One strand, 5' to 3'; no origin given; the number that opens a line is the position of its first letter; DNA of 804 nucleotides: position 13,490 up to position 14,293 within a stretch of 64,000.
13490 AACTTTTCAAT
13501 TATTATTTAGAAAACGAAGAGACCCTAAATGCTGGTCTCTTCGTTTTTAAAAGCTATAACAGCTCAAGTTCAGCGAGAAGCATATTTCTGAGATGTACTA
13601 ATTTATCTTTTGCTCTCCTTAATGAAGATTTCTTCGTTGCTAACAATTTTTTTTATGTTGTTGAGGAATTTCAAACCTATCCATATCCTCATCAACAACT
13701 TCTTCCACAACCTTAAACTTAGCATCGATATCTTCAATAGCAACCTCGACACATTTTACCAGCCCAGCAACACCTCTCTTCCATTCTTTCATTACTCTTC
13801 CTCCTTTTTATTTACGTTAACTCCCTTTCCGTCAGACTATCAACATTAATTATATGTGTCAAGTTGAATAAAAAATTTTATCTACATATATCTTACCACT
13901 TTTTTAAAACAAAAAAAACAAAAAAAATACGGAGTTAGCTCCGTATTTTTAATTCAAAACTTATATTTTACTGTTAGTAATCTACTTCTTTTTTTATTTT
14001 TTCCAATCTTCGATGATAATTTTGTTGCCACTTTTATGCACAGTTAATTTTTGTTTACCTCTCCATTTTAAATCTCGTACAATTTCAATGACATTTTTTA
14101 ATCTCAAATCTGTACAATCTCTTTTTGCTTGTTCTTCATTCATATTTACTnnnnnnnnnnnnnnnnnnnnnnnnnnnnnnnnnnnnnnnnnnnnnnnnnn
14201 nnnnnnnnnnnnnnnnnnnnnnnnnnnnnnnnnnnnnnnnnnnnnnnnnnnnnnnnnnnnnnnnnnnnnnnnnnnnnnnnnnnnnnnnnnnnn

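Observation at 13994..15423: Doc-type Fic with catalytic His replaced by Gln, N-terminal wHTH, operator-like direct repeats upstream and a translationally coupled AbrB-like gene downstream; the cassette is flanked by 90-bp direct repeats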

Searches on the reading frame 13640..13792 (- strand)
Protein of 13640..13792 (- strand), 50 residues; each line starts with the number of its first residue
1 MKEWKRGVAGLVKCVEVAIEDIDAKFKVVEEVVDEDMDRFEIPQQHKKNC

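Call 4: search_protein_families(library=ncbifam, proteins=[window:13640-13792:-], max_evalue=1)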
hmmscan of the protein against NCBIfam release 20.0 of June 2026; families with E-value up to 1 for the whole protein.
window:13640-13792:- (50 aa): 0 families

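Call 6: search_protein_families(library=pfam, proteins=[window:13640-13792:-], max_evalue=1)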
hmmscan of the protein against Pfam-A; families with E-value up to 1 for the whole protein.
window:13640-13792:- (50 aa): 0 families

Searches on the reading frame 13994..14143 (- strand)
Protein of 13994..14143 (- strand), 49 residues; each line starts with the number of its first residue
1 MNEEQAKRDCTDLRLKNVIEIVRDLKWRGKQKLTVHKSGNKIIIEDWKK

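Call 4: search_protein_families(library=ncbifam, proteins=[window:13994-14143:-], max_evalue=1)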
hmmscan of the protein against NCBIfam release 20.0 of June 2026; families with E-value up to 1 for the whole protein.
window:13994-14143:- (49 aa): 0 families

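Call 6: search_protein_families(library=pfam, proteins=[window:13994-14143:-], max_evalue=1)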
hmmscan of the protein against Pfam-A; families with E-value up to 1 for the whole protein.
window:13994-14143:- (49 aa): 0 families
